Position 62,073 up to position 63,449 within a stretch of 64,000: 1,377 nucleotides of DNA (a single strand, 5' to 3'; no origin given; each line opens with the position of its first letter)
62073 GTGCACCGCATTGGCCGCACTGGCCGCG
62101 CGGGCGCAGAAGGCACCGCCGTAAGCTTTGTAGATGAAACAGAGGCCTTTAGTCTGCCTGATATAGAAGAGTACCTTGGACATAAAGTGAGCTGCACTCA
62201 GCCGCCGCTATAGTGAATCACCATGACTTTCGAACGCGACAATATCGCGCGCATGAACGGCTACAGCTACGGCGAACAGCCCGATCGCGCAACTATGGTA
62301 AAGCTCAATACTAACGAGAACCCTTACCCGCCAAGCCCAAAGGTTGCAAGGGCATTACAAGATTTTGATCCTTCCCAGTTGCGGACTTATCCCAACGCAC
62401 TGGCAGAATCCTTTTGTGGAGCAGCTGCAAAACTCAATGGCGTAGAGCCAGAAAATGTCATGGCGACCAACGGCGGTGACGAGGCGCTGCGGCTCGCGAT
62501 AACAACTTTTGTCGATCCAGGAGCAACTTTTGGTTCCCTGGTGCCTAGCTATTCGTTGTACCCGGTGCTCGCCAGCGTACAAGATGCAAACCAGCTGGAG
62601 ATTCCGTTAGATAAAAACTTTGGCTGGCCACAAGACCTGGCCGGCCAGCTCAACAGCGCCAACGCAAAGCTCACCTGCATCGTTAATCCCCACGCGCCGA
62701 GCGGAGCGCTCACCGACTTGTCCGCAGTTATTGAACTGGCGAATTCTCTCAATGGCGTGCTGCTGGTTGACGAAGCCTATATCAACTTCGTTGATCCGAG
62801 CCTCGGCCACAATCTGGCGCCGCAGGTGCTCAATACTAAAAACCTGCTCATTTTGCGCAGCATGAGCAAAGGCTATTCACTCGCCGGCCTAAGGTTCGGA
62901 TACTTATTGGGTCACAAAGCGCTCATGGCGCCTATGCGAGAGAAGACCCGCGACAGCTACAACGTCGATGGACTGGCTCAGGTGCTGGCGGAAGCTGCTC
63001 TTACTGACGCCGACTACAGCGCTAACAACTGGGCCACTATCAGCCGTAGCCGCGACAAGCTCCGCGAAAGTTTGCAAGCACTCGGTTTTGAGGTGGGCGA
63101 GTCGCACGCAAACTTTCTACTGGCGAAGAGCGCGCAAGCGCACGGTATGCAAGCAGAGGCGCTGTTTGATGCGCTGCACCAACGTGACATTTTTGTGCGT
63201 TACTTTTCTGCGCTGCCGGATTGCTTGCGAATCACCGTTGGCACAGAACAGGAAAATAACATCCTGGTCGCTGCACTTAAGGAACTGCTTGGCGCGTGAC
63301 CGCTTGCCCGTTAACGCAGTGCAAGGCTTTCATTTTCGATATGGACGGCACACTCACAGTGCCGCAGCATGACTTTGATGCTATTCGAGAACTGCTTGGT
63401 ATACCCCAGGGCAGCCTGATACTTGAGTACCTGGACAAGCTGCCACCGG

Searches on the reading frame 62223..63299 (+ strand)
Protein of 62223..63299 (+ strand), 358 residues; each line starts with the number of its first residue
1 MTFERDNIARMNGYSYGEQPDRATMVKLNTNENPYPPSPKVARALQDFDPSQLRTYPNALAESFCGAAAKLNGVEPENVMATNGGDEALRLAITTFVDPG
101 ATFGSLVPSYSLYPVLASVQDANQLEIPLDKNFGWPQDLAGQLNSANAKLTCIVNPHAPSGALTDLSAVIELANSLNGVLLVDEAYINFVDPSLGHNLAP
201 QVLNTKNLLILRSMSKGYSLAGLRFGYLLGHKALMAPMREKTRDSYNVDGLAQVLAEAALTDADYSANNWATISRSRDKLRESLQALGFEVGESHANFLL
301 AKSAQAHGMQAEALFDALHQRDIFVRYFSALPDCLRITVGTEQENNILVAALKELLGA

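Call 57: find_encoding_contigs(protein=window:62223-63299:+, flank=10000, max_places=3)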
Protein window:62223-63299:+ (358 aa): 2 contigs read that carry it; 1 place shown.
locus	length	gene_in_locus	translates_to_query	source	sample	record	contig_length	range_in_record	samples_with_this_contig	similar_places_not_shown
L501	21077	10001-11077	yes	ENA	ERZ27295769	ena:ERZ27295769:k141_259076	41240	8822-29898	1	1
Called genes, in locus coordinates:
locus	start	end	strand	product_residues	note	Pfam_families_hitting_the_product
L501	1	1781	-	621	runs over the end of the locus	PF00664:ABC_membrane, PF00005:ABC_tran, PF02463:SMC_N (faint)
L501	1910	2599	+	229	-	PF02230:Abhydrolase_2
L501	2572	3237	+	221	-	PF06175:MiaE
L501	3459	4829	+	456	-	-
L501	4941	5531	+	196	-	-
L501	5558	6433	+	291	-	-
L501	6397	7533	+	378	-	PF01118:Semialdhyde_dh, PF22698:Semialdhyde_dhC_1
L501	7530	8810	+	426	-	PF12897:Asp_aminotransf, PF00155:Aminotran_1_2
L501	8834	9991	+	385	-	PF00270:DEAD, PF04851:ResIII (weak), PF00271:Helicase_C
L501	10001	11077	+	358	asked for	PF00155:Aminotran_1_2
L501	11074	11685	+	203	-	PF00702:Hydrolase, PF12710:HAD (faint), PF13419:HAD_2, PF13242:Hydrolase_like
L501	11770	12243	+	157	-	PF07883:Cupin_2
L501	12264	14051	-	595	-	PF03193:RsgA_GTPase (faint), PF13191:AAA_16 (faint), PF13555:AAA_29 (faint), PF00004:AAA (faint), PF00005:ABC_tran, PF01926:MMR_HSR1 (faint), PF02463:SMC_N (faint), PF00005:ABC_tran, +4 more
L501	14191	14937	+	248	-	PF01694:Rhomboid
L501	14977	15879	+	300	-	PF00296:Bac_luciferase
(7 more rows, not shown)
